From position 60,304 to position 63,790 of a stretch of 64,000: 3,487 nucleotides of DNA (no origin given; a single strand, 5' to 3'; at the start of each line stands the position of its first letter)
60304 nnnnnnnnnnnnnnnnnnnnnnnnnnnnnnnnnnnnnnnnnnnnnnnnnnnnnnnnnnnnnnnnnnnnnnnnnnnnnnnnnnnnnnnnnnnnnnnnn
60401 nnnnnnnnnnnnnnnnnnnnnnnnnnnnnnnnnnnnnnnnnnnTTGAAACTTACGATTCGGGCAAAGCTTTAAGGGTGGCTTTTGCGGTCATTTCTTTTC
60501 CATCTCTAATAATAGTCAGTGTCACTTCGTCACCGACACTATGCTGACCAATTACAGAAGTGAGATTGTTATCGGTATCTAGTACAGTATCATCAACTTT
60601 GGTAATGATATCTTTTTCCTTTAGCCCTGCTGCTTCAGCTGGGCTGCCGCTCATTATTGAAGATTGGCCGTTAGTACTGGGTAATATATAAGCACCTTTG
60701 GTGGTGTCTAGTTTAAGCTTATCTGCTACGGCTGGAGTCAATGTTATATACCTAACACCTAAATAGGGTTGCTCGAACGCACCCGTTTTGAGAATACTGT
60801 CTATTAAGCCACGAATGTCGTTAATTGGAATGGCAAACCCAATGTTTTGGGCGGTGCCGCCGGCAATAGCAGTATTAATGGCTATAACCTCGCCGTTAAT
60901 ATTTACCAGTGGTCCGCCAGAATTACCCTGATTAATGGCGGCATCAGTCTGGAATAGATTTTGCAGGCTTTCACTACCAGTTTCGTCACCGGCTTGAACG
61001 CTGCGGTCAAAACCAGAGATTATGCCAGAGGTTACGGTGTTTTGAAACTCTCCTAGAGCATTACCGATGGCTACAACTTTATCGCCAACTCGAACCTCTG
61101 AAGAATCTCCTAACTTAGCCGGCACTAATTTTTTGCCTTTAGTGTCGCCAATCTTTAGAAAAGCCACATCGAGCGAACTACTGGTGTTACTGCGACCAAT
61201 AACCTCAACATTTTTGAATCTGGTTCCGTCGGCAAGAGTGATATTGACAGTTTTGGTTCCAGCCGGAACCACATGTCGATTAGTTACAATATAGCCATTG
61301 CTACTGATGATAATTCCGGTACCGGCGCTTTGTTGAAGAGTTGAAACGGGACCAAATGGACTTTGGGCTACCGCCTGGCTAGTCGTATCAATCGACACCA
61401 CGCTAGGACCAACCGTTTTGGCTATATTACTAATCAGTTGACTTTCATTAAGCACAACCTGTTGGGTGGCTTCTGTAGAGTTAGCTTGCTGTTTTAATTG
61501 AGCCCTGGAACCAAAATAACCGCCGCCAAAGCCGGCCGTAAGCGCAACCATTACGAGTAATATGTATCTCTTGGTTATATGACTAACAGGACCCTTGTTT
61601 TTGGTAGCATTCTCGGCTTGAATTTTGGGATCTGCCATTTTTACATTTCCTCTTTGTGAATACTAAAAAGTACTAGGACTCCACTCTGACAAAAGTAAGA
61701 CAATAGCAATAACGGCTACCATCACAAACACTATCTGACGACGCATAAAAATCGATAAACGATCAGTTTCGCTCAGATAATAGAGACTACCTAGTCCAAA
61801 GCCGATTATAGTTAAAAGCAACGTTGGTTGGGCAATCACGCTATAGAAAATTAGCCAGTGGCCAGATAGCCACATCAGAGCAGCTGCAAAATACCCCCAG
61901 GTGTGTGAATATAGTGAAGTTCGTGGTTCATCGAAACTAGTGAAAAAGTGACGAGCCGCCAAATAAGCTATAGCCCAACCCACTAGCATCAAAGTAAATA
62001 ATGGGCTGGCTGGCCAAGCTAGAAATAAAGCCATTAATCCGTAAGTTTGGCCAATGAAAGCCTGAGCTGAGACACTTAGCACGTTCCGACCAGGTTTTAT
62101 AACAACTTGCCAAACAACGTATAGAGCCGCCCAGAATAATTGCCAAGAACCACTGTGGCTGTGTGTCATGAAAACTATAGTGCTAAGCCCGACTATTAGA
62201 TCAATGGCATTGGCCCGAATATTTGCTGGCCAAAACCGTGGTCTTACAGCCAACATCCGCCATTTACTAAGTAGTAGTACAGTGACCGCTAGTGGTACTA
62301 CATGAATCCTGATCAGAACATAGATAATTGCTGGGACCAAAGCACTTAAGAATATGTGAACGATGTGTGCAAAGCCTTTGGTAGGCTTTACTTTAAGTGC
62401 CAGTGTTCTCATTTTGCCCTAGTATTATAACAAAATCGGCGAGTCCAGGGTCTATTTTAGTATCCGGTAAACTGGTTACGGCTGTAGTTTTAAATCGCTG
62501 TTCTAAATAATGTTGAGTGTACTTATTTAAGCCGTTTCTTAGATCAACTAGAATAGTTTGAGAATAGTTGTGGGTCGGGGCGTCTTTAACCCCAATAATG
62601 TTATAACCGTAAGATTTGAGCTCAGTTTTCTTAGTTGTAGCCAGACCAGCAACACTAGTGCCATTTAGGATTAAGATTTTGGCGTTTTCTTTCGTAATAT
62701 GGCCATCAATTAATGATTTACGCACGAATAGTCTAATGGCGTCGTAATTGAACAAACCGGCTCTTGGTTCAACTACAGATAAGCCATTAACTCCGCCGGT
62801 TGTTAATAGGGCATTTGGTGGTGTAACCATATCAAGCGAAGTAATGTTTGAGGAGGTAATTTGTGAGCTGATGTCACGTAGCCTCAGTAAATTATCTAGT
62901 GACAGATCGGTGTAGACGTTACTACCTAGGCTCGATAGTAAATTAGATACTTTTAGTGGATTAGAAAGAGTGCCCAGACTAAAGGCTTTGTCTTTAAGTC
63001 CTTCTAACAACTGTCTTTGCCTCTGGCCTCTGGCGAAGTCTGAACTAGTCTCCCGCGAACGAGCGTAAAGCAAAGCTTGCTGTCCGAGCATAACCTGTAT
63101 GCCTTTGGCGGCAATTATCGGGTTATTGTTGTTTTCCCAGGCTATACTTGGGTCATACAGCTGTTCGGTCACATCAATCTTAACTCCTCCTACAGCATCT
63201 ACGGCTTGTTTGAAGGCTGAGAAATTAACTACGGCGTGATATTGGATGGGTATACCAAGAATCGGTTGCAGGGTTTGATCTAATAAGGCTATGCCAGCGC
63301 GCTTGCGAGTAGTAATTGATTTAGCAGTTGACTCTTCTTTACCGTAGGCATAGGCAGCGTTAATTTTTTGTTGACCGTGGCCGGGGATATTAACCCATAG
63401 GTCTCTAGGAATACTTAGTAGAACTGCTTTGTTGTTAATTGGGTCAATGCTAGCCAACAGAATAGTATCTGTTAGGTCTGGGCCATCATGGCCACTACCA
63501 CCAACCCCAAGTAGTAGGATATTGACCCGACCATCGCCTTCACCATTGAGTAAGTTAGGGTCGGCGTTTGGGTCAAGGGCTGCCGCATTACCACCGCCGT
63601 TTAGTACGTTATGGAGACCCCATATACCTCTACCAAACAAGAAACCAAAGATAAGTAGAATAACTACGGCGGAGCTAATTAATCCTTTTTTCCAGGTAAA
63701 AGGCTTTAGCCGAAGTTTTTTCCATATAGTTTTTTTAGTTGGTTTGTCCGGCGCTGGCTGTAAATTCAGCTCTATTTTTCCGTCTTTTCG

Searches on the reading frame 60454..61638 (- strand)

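Call 17: search_protein_families(library=pfam, proteins=[window:60454-61638:-], max_evalue=0.001)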
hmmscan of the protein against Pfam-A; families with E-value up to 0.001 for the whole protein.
window:60454-61638:- (395 aa): 5 families
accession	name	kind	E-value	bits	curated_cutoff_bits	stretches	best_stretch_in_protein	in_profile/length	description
PF13365.12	Trypsin_2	-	1.7e-29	103.8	27.6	1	106-254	1-144/144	Trypsin-like peptidase domain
PF00089.32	Trypsin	-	5.1e-22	79.2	20.6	1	103-276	24-217/220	Trypsin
PF13180.12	PDZ_2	-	4.4e-15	56.2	27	1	292-388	2-79/80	PDZ domain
PF17820.7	PDZ_6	-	4.7e-08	33.1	27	1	327-378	4-54/54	PDZ domain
PF00595.29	PDZ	-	1.2e-06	29.2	23.2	1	326-376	30-80/81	PDZ domain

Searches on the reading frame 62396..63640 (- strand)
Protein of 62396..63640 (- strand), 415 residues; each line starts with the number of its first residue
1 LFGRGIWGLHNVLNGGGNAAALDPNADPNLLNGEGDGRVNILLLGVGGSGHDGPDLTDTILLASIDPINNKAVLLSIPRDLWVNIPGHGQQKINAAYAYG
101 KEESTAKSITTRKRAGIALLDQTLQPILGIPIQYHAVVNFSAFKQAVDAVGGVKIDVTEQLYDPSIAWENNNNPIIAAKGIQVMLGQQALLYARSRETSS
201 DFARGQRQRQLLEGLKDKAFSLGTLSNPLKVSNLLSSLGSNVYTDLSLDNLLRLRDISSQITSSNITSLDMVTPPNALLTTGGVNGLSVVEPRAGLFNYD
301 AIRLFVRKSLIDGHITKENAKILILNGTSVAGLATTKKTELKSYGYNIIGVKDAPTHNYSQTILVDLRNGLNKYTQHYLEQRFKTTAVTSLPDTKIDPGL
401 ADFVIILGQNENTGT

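Call 17: search_protein_families(library=pfam, proteins=[window:62396-63640:-], max_evalue=0.001)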
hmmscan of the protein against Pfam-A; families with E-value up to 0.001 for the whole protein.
window:62396-63640:- (415 aa): 2 families
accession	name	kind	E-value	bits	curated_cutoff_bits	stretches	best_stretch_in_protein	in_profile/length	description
PF03816.19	LytR_cpsA_psr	-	6.2e-36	124.3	24.6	1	57-219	2-148/150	LytR_cpsA_psr family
PF13399.11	LytR_C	-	1.2e-07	32.9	22.2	1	320-409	2-84/86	LytR cell envelope-related transcriptional attenuator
